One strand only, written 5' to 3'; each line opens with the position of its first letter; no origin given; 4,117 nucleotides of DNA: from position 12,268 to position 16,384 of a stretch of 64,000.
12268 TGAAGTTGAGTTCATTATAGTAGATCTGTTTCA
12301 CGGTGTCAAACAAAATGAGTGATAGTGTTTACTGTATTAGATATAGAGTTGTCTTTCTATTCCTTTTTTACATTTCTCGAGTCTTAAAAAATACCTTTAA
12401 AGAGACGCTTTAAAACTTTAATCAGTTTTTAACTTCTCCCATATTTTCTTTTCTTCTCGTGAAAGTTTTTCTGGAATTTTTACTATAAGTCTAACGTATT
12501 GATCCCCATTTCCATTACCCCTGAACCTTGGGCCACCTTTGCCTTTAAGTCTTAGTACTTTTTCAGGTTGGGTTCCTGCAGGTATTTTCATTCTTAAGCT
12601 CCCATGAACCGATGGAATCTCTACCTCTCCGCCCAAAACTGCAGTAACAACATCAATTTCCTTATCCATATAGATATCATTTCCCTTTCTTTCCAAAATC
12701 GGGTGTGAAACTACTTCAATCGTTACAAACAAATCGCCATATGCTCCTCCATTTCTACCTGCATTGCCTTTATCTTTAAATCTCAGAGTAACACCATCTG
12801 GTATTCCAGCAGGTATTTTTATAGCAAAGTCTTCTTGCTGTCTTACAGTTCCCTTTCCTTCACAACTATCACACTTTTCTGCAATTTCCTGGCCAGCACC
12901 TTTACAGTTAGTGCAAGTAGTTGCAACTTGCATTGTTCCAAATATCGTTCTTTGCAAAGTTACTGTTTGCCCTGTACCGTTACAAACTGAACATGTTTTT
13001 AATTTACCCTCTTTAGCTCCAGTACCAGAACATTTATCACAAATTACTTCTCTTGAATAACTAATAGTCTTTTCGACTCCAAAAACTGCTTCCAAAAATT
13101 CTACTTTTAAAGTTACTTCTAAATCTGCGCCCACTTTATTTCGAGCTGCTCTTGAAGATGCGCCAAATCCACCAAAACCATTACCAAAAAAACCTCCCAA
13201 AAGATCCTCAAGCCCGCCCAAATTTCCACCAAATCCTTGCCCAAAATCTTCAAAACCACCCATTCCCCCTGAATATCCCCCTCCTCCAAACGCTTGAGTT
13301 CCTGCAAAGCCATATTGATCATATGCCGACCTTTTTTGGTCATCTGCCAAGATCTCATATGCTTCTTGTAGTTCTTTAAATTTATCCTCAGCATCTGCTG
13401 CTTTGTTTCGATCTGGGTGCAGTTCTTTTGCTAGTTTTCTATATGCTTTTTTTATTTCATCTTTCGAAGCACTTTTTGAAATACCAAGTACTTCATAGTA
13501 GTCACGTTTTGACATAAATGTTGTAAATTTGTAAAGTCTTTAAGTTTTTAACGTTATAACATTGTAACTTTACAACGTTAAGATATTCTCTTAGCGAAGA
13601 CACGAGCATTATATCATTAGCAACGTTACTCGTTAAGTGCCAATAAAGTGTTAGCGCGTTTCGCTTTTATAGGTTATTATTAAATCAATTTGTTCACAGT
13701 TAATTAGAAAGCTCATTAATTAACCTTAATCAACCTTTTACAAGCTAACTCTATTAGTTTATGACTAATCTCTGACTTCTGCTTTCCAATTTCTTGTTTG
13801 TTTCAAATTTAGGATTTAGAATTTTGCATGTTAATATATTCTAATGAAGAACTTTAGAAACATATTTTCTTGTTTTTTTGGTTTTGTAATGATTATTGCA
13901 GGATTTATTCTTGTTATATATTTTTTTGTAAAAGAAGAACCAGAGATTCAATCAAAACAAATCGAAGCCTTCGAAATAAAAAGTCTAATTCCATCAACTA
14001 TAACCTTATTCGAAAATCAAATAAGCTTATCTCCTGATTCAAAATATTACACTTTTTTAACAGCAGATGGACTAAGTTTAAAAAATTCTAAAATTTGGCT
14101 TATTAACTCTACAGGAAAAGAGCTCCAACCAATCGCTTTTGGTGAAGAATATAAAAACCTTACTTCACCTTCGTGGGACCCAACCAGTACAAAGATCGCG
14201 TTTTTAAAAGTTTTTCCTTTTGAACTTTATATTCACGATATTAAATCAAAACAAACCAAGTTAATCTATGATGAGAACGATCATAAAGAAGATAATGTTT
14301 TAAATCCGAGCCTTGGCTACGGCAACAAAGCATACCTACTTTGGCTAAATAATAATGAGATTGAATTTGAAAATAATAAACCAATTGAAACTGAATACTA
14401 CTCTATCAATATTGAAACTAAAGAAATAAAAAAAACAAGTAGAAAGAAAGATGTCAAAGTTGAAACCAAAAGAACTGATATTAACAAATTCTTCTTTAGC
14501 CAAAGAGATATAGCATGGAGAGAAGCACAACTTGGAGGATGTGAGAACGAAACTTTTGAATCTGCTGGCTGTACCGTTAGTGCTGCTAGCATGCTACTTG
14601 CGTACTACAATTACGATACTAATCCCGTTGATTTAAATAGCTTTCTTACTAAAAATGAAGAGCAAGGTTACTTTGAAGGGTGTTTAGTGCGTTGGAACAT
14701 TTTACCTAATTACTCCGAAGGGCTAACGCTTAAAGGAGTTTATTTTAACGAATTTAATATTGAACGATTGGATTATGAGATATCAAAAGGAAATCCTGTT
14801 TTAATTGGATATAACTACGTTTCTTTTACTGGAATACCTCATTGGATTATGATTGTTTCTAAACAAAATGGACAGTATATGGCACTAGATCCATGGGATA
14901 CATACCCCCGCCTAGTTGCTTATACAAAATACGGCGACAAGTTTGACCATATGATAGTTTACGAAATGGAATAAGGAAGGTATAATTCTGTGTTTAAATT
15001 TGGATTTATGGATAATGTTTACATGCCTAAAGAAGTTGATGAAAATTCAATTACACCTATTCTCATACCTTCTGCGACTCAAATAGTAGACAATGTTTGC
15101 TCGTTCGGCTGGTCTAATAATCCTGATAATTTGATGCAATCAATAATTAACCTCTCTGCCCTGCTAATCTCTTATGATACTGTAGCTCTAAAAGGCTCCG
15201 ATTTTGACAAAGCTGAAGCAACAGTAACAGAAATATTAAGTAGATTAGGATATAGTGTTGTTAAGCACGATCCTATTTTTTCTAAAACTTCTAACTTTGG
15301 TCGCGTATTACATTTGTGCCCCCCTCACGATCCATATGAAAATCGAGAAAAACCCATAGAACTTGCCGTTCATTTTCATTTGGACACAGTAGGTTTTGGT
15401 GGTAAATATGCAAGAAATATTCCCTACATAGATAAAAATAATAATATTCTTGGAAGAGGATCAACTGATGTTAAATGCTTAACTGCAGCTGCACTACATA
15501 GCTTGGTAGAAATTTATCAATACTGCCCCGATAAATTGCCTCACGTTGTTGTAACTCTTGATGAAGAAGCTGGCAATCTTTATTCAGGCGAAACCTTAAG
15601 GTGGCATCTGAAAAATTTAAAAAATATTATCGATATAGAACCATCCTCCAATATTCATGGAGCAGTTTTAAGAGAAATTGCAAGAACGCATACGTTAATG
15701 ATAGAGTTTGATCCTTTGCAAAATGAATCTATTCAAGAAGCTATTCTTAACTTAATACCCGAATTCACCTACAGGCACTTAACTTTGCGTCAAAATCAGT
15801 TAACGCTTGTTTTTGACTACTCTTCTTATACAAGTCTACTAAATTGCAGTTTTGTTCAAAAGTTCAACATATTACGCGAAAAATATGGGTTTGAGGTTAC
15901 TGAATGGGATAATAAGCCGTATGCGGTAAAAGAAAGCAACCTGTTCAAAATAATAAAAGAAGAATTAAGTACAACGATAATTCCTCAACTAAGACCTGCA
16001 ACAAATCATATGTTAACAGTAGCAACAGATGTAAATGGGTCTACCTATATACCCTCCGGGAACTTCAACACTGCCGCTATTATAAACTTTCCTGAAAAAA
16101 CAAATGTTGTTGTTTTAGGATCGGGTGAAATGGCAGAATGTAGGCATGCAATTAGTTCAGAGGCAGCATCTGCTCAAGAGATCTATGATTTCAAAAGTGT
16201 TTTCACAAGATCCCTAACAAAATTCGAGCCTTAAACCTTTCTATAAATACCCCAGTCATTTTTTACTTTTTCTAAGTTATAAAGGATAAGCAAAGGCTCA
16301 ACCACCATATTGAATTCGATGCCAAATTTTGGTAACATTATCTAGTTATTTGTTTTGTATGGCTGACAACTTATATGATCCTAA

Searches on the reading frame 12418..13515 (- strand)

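Call 77: search_protein_families(library=pfam, proteins=[window:12418-13515:-], max_evalue=0.00001)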
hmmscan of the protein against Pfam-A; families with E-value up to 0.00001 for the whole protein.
window:12418-13515:- (365 aa): 3 families
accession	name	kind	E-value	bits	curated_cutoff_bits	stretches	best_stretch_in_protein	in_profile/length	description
PF01556.23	DnaJ_C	-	9.8e-47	159.2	26.6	1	132-348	1-152/152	DnaJ C terminal domain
PF00226.36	DnaJ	-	6.3e-27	93.9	27.8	1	5-66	1-63/63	DnaJ domain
PF00684.25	DnaJ_CXXCXGXG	-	1.6e-15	57.6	32.7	1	159-222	1-65/65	DnaJ central domain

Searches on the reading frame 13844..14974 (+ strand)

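Call 77: search_protein_families(library=pfam, proteins=[window:13844-14974:+], max_evalue=0.00001)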
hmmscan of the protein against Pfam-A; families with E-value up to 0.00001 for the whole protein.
window:13844-14974:+ (376 aa): 1 family
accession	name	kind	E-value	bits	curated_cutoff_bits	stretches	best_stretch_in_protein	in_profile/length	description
PF13529.12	Peptidase_C39_2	-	6.7e-09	36.9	24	1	239-350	12-142/143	Peptidase_C39 like family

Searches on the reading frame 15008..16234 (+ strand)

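Call 77: search_protein_families(library=pfam, proteins=[window:15008-16234:+], max_evalue=0.00001)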
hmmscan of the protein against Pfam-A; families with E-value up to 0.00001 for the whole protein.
window:15008-16234:+ (408 aa): 1 family
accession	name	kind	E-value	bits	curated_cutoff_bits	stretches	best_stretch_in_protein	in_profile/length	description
PF01546.33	Peptidase_M20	-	2.6e-06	27.9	24.6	1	121-330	2-150/206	Peptidase family M20/M25/M40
